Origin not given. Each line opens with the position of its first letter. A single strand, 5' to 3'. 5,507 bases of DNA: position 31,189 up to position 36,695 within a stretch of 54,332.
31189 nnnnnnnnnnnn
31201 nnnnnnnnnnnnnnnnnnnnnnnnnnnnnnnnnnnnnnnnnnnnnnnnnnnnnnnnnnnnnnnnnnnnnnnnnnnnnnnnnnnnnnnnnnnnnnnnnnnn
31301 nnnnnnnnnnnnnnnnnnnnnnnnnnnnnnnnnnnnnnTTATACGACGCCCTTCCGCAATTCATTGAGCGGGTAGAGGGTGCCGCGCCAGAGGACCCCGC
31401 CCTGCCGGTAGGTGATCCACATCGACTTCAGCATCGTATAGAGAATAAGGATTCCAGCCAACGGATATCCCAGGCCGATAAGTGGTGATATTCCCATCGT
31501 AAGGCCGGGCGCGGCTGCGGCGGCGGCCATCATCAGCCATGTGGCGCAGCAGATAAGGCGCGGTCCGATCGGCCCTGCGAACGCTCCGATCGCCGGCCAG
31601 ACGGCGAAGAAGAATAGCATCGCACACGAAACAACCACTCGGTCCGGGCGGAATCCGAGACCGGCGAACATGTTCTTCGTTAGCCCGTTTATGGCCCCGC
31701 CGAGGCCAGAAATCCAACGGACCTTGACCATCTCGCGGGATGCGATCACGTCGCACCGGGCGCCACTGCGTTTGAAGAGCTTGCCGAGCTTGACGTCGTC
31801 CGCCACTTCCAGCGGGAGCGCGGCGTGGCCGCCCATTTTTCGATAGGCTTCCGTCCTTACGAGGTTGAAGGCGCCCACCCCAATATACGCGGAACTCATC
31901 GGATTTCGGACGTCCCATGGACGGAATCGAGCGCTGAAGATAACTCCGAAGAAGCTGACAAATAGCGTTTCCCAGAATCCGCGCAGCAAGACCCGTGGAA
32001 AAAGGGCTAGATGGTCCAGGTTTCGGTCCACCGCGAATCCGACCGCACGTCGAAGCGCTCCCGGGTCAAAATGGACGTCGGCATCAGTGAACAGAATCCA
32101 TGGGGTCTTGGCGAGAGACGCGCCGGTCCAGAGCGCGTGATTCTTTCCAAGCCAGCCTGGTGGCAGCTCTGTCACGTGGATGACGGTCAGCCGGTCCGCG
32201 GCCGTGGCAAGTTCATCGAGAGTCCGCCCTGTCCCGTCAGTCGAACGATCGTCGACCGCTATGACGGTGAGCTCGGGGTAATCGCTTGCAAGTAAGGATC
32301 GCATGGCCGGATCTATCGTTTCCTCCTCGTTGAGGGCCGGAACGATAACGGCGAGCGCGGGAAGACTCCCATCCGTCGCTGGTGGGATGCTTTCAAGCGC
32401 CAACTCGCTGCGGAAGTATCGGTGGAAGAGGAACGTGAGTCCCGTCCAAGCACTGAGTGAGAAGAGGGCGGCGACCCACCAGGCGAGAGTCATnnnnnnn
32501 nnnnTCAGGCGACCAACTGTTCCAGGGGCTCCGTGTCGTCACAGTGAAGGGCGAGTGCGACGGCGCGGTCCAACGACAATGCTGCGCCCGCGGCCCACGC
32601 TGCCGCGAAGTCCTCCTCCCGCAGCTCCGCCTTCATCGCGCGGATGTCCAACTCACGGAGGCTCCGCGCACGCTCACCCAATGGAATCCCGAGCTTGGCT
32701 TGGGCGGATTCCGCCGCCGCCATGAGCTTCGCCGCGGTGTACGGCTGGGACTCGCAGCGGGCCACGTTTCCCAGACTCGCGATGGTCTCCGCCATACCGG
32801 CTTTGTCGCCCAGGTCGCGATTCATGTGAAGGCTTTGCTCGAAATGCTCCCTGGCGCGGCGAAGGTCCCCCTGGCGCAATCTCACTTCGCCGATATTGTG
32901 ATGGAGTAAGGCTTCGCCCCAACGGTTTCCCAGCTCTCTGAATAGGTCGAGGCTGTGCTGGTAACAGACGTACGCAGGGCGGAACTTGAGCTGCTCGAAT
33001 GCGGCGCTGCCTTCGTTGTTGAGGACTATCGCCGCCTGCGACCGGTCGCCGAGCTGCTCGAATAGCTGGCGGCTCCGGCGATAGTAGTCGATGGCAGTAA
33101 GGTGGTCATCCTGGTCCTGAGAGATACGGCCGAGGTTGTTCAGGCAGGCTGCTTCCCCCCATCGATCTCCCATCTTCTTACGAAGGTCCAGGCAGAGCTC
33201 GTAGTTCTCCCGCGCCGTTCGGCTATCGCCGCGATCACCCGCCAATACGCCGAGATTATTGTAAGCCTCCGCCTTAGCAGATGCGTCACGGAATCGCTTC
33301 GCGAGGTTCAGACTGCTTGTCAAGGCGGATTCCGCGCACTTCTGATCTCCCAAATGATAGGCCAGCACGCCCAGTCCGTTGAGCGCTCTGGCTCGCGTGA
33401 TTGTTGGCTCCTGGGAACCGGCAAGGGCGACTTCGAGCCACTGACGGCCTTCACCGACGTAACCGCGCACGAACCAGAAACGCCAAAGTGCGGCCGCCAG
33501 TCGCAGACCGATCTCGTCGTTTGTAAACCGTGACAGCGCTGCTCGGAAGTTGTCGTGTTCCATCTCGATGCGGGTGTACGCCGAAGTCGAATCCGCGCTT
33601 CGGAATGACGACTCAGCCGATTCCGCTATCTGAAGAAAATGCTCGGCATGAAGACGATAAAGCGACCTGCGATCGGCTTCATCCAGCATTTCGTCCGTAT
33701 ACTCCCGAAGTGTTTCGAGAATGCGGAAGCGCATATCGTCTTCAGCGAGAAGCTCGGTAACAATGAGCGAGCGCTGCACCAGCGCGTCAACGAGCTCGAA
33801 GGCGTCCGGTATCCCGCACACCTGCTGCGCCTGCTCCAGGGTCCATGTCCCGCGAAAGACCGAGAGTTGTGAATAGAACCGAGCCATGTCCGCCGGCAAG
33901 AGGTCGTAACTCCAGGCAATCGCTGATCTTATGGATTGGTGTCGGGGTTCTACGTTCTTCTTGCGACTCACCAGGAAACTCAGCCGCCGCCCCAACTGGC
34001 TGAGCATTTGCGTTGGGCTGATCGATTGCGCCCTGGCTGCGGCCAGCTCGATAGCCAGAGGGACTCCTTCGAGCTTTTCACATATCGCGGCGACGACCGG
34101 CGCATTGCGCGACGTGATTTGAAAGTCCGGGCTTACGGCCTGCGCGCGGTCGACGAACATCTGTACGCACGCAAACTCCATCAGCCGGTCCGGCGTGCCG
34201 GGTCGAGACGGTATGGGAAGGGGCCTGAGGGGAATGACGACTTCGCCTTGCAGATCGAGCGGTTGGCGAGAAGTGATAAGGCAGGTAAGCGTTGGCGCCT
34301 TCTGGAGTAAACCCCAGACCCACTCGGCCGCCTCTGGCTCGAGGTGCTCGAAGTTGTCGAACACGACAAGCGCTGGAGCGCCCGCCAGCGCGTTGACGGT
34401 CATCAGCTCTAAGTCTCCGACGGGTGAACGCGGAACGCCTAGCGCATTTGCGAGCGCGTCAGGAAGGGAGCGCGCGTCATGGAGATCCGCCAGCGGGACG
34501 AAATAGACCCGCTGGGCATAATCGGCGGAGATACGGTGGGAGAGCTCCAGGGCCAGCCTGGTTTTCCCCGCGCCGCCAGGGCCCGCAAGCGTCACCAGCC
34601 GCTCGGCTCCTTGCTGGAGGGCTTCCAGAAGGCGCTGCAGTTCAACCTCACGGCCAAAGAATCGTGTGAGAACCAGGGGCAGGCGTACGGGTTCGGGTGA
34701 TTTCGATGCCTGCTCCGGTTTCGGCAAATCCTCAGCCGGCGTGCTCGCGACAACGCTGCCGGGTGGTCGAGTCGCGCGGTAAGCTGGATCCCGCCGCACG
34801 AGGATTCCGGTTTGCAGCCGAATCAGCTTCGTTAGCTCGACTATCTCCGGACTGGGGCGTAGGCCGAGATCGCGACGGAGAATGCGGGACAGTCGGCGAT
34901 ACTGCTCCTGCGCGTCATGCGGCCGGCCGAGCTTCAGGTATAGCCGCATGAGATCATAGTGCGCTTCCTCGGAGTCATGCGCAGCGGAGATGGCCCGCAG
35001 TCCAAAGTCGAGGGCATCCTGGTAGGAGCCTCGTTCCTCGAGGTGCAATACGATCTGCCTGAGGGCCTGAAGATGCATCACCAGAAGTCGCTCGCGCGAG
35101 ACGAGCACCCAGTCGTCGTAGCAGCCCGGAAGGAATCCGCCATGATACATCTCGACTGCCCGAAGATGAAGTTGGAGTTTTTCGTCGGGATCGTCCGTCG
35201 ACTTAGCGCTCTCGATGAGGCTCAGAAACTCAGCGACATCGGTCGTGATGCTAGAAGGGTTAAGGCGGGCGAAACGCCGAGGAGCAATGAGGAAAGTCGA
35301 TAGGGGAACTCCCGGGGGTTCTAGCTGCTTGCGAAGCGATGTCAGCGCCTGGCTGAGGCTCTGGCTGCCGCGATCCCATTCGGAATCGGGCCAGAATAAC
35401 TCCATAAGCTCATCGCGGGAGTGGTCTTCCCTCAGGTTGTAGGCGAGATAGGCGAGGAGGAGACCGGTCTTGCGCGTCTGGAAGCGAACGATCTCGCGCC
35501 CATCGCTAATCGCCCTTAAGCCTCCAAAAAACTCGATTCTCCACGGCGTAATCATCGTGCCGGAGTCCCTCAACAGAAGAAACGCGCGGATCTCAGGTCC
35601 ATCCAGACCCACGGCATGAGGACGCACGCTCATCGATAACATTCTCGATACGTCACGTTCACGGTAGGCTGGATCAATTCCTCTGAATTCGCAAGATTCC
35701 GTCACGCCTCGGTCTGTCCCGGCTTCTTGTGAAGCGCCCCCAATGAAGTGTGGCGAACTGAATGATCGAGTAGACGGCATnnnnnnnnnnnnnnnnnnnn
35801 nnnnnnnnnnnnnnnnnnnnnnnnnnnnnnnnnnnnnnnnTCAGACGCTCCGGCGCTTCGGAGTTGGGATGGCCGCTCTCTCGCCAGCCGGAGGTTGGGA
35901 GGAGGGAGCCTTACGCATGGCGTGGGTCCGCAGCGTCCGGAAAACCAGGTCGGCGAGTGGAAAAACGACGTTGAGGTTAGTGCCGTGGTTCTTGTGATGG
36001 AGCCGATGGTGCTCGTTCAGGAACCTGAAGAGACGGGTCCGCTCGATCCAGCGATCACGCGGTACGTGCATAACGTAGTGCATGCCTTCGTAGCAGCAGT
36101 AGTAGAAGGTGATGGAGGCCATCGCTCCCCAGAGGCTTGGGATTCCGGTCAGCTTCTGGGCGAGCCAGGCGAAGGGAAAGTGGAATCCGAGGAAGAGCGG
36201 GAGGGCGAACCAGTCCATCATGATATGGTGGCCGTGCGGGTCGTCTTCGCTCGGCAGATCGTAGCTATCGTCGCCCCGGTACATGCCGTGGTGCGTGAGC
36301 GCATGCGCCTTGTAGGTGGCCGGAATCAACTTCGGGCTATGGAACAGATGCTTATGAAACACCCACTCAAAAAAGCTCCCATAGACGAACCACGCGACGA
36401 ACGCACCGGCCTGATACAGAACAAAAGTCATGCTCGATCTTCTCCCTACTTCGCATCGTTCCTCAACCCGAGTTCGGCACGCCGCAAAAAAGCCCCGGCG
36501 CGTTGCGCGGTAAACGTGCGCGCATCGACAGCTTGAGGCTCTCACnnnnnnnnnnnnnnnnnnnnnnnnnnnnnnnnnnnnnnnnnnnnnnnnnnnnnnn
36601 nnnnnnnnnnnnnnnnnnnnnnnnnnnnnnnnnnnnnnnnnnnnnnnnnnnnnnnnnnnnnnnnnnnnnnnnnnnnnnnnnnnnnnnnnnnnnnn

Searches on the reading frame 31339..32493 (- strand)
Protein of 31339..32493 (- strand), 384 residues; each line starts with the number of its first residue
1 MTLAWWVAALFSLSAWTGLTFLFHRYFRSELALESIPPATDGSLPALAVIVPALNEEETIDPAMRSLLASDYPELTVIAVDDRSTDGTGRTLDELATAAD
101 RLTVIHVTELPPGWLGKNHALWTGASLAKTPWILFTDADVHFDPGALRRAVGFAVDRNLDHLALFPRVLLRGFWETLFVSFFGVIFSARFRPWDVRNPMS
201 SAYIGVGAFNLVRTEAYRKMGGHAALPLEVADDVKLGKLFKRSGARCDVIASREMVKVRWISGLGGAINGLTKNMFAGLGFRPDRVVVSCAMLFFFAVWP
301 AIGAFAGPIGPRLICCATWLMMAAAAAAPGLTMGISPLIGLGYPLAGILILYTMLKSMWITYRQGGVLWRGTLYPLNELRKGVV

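Call 39: search_protein_families(library=pfam, proteins=[window:31339-32493:-], max_evalue=0.001)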
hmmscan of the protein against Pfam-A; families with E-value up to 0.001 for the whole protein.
window:31339-32493:- (384 aa): 4 families
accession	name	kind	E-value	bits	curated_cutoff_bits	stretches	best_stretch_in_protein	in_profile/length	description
PF00535.33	Glycos_transf_2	-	7e-22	78.6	23.3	1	49-218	2-165/168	Glycosyl transferase family 2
PF13641.12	Glyco_tranf_2_3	-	5.5e-16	59.7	27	1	45-253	1-207/230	Glycosyltransferase like family 2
PF13506.12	Glyco_transf_21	-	1.9e-10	40.9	21.7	1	109-249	10-146/174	Glycosyl transferase family 21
PF13632.12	Glyco_trans_2_3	-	1.7e-05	25.2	27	1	132-324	1-164/198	Glycosyl transferase family group 2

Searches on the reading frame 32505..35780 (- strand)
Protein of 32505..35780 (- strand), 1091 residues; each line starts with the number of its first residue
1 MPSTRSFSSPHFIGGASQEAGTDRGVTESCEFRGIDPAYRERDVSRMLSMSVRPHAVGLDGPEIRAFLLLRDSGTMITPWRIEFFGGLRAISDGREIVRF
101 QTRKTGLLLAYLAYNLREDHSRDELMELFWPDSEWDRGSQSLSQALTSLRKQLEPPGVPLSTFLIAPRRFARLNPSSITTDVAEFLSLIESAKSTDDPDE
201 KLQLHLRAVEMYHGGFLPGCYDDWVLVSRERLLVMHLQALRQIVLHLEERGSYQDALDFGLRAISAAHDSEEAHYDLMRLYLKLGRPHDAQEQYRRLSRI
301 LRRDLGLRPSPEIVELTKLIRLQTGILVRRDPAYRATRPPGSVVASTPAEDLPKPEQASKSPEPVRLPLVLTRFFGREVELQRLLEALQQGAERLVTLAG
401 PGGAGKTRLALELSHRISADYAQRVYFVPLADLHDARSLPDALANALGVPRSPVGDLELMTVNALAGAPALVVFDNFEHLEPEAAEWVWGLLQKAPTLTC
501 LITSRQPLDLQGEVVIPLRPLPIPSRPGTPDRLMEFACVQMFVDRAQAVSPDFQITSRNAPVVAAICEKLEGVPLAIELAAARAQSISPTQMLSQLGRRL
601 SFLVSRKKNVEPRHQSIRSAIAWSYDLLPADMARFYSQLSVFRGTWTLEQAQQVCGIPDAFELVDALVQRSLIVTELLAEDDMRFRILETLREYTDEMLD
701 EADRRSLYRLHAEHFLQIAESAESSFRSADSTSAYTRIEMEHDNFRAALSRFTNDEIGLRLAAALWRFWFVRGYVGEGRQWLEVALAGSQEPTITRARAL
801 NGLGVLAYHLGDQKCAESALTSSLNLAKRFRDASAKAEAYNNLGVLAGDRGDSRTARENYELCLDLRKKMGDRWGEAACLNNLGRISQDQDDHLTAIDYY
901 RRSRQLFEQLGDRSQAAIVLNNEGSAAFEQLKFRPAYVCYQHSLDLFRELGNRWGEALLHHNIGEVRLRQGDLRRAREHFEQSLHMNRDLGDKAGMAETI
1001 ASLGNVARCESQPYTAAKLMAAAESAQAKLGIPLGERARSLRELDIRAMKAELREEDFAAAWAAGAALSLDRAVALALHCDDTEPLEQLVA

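Call 39: search_protein_families(library=pfam, proteins=[window:32505-35780:-], max_evalue=0.001)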
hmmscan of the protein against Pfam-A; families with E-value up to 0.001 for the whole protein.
window:32505-35780:- (1091 aa): 16 families
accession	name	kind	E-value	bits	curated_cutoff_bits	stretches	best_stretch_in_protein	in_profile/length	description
PF13424.12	TPR_12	-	1.2e-24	86.7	30.1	3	877-949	2-77/77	Tetratricopeptide repeat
PF03704.23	BTAD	-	8.5e-18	65.6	22.1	1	181-321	2-146/146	Bacterial transcriptional activator domain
PF00515.34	TPR_1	-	2.7e-13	49.6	27.8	0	837-867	1-31/34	Tetratricopeptide repeat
PF07719.23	TPR_2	-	9.3e-13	47.7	27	0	957-988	1-32/34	Tetratricopeptide repeat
PF13181.12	TPR_8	-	2.8e-11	43.1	25.7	0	837-868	1-32/34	Tetratricopeptide repeat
PF13401.12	AAA_22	-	4.2e-08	34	27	1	393-502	5-119/130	AAA domain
PF13191.12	AAA_16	-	6.6e-08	33.7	32.6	1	373-439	1-78/167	AAA ATPase domain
PF13374.12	TPR_10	-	1.2e-06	28.7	27.5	0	837-869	2-34/42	Tetratricopeptide repeat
PF14559.12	TPR_19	-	1.5e-06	28.9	25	1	249-301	3-55/68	Tetratricopeptide repeat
PF01637.24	ATPase_2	-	9.4e-06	26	33.2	1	374-432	1-59/225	ATPase domain predominantly from Archaea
PF05729.18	NACHT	-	2.6e-05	24.6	26.7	1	394-506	1-130/167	NACHT domain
PF13431.12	TPR_17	-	3.9e-05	24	24.4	0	837-858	13-34/34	Tetratricopeptide repeat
PF00486.34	Trans_reg_C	-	5.8e-05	23.5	26.2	1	102-155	7-59/77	Transcriptional regulatory protein, C terminal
PF00931.28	NB-ARC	-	0.00027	20.7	23.5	0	380-626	4-247/248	NB-ARC domain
PF13176.12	TPR_7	-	0.00045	20.6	27.9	0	960-993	2-35/36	Tetratricopeptide repeat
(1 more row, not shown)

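Call 82: search_protein_families(library=padloc, proteins=[window:32505-35780:-], max_evalue=0.001)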
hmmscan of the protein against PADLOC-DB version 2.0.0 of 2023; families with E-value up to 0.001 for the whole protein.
window:32505-35780:- (1091 aa): 1 family
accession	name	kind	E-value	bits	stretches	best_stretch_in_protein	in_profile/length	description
PDLC01169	TPR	-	1.6e-20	71.6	4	803-925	83-197/252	TPR repeats containing protein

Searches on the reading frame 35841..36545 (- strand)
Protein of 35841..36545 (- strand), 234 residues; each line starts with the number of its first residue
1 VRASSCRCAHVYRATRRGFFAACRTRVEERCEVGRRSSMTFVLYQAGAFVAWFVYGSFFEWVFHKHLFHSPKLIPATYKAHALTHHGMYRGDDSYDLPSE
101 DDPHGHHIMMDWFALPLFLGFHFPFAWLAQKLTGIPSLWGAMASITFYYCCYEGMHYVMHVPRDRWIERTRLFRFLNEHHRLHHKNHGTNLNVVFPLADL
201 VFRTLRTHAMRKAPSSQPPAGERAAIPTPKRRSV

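Call 3: search_protein_families(library=pfam, proteins=[window:35841-36545:-], max_evalue=0.01)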
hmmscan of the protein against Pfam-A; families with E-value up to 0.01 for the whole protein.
window:35841-36545:- (234 aa): 0 families

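Call 4: search_protein_families(library=ncbifam, proteins=[window:35841-36545:-], max_evalue=0.01)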
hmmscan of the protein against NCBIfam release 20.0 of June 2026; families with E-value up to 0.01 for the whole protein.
window:35841-36545:- (234 aa): 1 family
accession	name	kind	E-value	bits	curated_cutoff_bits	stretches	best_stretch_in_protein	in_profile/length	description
NF047868.1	TrhA_N_extend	domain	2.6e-05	24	200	1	43-205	41-227/269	TrhA extension/companion domain-containing protein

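Call 82: search_protein_families(library=padloc, proteins=[window:35841-36545:-], max_evalue=0.001)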
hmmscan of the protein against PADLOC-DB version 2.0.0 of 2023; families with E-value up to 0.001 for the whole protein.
window:35841-36545:- (234 aa): 0 families
